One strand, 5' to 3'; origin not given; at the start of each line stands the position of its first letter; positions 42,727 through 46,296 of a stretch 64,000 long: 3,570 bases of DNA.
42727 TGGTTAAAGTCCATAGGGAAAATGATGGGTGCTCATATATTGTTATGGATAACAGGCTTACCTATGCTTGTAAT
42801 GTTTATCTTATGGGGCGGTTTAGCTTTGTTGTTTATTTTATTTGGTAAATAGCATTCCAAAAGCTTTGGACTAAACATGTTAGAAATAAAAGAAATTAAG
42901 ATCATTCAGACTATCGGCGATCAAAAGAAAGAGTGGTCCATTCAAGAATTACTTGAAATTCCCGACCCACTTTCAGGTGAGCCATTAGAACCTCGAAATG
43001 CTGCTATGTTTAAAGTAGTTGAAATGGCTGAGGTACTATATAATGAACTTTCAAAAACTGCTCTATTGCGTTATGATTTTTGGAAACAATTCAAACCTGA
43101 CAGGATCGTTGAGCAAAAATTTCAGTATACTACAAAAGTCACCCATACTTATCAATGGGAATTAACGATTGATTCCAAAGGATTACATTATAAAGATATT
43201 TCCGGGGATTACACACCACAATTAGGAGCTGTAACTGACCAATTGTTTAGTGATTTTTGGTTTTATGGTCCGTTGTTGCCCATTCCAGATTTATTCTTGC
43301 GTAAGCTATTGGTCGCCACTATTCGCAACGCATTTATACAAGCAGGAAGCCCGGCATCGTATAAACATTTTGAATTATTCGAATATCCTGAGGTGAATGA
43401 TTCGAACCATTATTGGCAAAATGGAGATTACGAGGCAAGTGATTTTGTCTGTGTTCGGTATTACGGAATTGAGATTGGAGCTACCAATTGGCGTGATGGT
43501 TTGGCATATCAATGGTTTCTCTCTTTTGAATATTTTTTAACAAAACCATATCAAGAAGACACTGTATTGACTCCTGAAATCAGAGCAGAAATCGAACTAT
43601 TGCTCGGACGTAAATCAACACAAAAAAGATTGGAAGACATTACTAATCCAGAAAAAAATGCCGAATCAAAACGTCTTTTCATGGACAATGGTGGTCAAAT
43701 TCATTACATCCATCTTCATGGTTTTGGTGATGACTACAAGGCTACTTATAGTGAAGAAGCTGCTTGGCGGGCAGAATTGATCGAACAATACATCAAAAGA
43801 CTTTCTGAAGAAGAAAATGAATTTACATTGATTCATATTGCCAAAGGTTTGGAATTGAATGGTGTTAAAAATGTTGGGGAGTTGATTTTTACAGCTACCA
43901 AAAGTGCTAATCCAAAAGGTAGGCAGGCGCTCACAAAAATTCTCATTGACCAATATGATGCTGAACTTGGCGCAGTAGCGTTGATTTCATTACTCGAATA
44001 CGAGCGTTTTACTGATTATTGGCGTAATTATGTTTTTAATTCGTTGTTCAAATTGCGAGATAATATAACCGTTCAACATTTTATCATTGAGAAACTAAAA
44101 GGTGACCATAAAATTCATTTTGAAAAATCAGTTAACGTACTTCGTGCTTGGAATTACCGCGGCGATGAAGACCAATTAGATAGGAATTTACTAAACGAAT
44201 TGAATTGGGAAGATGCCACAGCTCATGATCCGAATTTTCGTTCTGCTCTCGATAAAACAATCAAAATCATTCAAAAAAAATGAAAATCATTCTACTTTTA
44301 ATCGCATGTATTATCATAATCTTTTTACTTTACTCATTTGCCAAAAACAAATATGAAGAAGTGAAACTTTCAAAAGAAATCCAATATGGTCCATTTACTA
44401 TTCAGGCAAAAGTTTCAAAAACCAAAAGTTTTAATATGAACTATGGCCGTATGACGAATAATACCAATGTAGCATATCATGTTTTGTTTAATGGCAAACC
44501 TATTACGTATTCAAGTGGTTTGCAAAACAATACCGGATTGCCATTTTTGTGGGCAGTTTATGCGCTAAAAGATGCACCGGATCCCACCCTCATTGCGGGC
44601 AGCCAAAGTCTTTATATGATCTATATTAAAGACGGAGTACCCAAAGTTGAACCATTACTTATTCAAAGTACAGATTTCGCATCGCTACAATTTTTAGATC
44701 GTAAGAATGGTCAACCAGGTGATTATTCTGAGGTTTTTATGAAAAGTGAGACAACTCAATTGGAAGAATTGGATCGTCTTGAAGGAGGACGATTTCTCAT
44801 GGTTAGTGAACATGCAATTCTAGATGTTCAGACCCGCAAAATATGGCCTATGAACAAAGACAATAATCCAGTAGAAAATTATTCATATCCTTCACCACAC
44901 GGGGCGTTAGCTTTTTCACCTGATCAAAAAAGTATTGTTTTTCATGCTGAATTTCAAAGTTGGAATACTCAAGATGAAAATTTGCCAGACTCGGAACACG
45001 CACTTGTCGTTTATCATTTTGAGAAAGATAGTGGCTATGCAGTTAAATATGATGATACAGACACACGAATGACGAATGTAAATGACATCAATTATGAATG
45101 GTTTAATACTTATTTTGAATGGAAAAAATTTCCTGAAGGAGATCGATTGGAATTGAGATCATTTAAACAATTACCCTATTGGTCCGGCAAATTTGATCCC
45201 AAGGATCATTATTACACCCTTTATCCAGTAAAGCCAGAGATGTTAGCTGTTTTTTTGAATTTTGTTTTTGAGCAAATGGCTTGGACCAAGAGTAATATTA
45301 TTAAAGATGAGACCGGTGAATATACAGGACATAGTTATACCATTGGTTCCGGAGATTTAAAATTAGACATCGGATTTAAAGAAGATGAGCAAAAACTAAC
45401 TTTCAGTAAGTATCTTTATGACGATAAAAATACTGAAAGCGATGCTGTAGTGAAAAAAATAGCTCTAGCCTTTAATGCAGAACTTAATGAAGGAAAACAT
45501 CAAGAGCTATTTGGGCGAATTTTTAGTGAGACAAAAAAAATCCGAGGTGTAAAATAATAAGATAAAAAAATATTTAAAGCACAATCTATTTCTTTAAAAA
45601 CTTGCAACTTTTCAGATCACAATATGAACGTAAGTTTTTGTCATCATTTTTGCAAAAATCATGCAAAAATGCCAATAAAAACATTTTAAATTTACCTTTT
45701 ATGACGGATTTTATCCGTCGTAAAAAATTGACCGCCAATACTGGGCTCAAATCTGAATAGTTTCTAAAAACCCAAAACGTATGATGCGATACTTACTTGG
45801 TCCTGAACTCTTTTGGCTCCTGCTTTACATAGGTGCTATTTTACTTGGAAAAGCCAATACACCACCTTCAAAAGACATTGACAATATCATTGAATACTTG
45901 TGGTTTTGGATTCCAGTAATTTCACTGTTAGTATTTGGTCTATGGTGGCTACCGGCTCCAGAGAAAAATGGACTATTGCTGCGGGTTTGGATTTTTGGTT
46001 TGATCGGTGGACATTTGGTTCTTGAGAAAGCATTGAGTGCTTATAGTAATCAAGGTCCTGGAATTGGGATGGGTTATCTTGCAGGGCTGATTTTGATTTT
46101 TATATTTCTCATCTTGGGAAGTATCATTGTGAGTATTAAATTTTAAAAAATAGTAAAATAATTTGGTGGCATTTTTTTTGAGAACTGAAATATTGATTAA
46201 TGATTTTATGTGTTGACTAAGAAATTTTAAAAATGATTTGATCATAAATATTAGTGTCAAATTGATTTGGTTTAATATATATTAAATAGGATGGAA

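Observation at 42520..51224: Island of ten same-strand unrecognisable ORFs with internal structured repeats, wedged between recQ and lon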

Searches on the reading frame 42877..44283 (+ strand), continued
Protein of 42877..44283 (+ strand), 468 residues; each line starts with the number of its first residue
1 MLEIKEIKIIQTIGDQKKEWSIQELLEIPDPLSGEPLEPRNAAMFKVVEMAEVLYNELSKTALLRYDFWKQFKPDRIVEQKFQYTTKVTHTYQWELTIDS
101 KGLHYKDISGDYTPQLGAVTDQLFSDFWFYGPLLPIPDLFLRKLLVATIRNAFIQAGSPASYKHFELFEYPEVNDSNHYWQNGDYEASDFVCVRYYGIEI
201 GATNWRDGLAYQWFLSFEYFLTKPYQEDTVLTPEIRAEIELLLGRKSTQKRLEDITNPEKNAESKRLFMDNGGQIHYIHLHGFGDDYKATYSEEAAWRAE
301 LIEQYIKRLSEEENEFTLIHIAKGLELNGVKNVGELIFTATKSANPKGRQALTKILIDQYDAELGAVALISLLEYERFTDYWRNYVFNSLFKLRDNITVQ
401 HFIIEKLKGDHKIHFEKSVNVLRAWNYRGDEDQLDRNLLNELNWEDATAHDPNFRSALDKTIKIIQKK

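Call 102: fold_search(model_id=the predicted structure, library=viral)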
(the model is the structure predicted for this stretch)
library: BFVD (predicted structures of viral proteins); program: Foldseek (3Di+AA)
matches with E <= 10: 523; with E <= 0.001: 0
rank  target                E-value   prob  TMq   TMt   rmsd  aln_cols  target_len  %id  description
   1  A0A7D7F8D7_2          2.7e-02  0.23  0.10  0.06  20.2       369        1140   12  RNA-directed RNA polymerase L [Blattodean phenui-related virus OKIAV266]
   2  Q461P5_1              8.0e-02  0.11  0.09  0.07  21.8       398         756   10  Polyprotein (Fragment) [Bean common mosaic virus]
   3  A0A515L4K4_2          1.2e-01  0.12  0.11  0.05  22.7       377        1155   13  RNA-directed RNA polymerase L [Jujube yellow mottle-associated virus]
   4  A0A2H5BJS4            1.5e-01  0.30  0.14  0.12  19.4       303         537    9  dihydrofolate reductase [Erwinia phage vB_EamM_MadMel]
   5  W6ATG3                2.0e-01  0.47  0.11  0.28  13.5       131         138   14  (no name in the UniProt tables at hand)
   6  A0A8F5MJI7            2.3e-01  0.05  0.09  0.06  25.0       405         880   11  RNA-dependent RNA polymerase [Grapevine-associated mycobunya-like virus 1]
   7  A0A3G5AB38            2.6e-01  0.30  0.13  0.18  14.3       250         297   12  Sel1 repeat family protein (Fragment) [Hyperionvirus sp.]
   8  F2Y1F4                3.0e-01  0.06  0.10  0.10  23.2       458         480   11  (no name in the UniProt tables at hand)
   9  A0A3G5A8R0            3.3e-01  0.16  0.12  0.18  18.3       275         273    9  Uncharacterized protein [Hyperionvirus sp.]
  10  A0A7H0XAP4            3.5e-01  0.14  0.09  0.08  17.0       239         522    8  (no name in the UniProt tables at hand)
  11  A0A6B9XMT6            3.5e-01  0.06  0.09  0.06  21.4       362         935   11  Putative lipopolysaccharide-modifying enzyme protein [Lymphocystis disease virus 4]
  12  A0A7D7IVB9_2          3.6e-01  0.07  0.12  0.08  21.5       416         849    9  RNA-directed RNA polymerase L (Fragment) [Coleopteran phenui-related virus OKIAV264]
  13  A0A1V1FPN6            3.8e-01  0.21  0.08  0.05  11.3       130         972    6  Uncharacterized protein [Azobacteroides phage ProJPt-Bp1]
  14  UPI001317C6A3         3.8e-01  0.06  0.12  0.11  30.6       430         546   10  (no name look-up for this kind of identifier)
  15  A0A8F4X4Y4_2          4.4e-01  0.03  0.07  0.03  25.6       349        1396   10  (no name in the UniProt tables at hand)
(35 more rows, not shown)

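Call 107: search_protein_families(library=ncbifam, proteins=[L038:15133-15825:-], max_evalue=0.01)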
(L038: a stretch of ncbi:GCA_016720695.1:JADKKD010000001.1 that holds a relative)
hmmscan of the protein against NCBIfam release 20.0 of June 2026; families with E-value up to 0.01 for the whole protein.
L038:15133-15825:- (230 aa): 0 families

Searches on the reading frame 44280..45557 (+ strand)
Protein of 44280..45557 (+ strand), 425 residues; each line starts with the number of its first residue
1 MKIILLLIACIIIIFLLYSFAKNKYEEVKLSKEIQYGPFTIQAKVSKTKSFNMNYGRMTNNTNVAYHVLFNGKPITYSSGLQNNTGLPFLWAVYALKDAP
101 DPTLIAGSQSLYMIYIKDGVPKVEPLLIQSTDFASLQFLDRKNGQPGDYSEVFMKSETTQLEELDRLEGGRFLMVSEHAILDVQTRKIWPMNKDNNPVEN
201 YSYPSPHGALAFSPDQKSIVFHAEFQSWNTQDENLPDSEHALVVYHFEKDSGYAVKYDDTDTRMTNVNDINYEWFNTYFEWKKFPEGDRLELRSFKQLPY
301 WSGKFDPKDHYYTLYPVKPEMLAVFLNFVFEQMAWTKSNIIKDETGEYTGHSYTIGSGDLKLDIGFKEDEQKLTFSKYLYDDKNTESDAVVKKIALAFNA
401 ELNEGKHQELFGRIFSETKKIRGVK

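Call 4: search_protein_families(library=pfam, proteins=[window:44280-45557:+], max_evalue=1)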
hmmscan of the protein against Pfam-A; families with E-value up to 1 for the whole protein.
window:44280-45557:+ (425 aa): 0 families

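Call 21: search_protein_families(library=ncbifam, proteins=[window:44280-45557:+], max_evalue=1)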
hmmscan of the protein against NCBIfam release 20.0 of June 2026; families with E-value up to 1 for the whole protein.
window:44280-45557:+ (425 aa): 3 families
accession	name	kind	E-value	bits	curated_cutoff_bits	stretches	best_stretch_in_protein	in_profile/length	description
NF045939.1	MHJ_0274_fam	hypoth_equivalog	0.016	14.9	80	1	2-33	4-35/165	MHJ_0274 family protein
NF041210.1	his_kin_PieS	equivalog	0.033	13.2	850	1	3-78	14-94/474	two component system sensor histidine kinase PieS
NF045999.1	MAG1140_fam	equivalog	0.48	10.6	35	1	3-33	13-43/126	MAG1140 family protein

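Call 22: search_protein_families(library=padloc, proteins=[window:44280-45557:+], max_evalue=1)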
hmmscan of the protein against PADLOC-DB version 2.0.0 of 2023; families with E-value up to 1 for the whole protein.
window:44280-45557:+ (425 aa): 0 families

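Call 23: search_protein_families(library=phrogs, proteins=[window:44280-45557:+], max_evalue=1)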
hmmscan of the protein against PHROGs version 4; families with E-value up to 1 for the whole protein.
window:44280-45557:+ (425 aa): 1 family
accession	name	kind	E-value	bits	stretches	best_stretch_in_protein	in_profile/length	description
phrog_5230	-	unknown function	0.18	12.4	1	1-31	1-31/34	-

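Call 64: search_solved_structures(query=A5, max_evalue=1)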
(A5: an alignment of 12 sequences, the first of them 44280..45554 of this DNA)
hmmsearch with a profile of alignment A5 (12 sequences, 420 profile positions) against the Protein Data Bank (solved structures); distinct sequences matched with E-value up to 1: 12.
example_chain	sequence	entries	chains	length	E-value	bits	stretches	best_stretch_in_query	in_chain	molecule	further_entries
1cmo_A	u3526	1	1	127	0.055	15.5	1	73-135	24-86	POLYOMAVIRUS ENHANCER BINDING PROTEIN 2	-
2j6w_A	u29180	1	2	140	0.066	15.2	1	73-135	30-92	RUNT-RELATED TRANSCRIPTION FACTOR 1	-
1ean_A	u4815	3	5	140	0.066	15.2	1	73-135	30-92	RUNT-RELATED TRANSCRIPTION FACTOR 1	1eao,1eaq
1co1_A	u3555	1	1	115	0.087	14.8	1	74-135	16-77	CORE BINDING FACTOR ALPHA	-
3wu1_A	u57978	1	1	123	0.1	14.5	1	74-135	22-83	Runt-related transcription factor 1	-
1hjb_C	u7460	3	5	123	0.1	14.5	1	74-135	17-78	RUNT-RELATED TRANSCRIPTION FACTOR 1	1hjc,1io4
1ljm_A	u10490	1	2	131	0.12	14.3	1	74-135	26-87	RUNX1 transcription factor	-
1e50_A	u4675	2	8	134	0.13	14.2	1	74-135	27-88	CORE-BINDING FACTOR ALPHA SUBUNIT | CORE-BINDING FACTOR ALPHA SUBUNIT1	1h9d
4l18_A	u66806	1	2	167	0.2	13.6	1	74-134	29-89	Runt-related transcription factor 1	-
6vg8_D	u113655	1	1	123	0.24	13.3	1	74-134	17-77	Runt-related transcription factor 2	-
4l0y_A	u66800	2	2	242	0.41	12.6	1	74-134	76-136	Runt-related transcription factor 1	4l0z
6vgd_D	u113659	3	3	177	0.55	12.2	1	74-134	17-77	Runt-related transcription factor 2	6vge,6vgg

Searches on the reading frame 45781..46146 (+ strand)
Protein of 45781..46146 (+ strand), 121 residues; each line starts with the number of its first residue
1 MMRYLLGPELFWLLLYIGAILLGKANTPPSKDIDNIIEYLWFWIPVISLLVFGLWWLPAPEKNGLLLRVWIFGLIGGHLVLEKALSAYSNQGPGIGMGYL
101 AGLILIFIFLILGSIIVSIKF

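Call 4: search_protein_families(library=pfam, proteins=[window:45781-46146:+], max_evalue=1)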
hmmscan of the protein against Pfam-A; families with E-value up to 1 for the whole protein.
window:45781-46146:+ (121 aa): 1 family
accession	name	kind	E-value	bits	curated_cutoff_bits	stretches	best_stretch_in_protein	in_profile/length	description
PF20520.3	Ac45-VOA1_TM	-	0.6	10.3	25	1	93-120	5-32/39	V0 complex accessory subunit Ac45/VOA1 transmembrane domain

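Call 21: search_protein_families(library=ncbifam, proteins=[window:45781-46146:+], max_evalue=1)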
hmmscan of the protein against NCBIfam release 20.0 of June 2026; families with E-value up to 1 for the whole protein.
window:45781-46146:+ (121 aa): 1 family
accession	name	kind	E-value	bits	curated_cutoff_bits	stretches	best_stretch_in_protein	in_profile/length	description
NF007280.0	PRK09739.1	equivalog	0.57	9.8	162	1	49-78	84-114/199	NAD(P)H oxidoreductase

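Call 22: search_protein_families(library=padloc, proteins=[window:45781-46146:+], max_evalue=1)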
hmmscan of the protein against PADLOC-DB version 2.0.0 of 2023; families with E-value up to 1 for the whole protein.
window:45781-46146:+ (121 aa): 0 families

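Call 23: search_protein_families(library=phrogs, proteins=[window:45781-46146:+], max_evalue=1)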
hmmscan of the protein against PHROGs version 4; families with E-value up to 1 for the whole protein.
window:45781-46146:+ (121 aa): 0 families
